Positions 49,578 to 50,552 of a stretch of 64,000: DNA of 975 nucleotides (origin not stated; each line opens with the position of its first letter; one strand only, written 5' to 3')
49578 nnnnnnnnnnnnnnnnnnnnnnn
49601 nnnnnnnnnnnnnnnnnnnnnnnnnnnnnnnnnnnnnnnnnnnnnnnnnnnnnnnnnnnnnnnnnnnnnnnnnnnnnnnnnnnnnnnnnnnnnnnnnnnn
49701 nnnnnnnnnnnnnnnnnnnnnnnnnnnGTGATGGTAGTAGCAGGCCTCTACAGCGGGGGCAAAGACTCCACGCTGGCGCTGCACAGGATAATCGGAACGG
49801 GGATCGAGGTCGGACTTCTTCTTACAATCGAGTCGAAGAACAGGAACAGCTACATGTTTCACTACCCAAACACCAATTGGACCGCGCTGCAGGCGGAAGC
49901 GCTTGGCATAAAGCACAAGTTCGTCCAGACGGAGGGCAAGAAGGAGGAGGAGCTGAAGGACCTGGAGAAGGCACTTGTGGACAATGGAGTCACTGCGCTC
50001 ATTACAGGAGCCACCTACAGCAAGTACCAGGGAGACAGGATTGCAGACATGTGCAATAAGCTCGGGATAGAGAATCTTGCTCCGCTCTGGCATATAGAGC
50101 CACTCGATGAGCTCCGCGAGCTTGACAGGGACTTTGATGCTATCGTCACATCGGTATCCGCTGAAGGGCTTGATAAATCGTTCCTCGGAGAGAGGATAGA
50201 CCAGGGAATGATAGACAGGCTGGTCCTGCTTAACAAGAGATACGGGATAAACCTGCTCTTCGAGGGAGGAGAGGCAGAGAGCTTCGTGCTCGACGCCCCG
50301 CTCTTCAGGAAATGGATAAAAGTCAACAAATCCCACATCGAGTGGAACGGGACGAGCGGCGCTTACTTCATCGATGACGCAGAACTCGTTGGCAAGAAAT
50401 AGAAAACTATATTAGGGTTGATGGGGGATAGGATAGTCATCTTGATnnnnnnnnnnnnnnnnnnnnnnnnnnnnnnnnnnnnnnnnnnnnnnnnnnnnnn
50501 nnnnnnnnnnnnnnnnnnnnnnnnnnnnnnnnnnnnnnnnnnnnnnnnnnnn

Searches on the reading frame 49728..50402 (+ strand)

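Call 23: search_protein_families(library=pfam, proteins=[window:49728-50402:+], max_evalue=0.001)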
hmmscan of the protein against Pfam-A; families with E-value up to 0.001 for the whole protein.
window:49728-50402:+ (224 aa): 1 family
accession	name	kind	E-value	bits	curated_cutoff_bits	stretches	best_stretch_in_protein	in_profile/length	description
PF01902.24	Diphthami_syn_2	-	1.6e-68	231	23.2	1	2-218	1-217/219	Diphthamide synthase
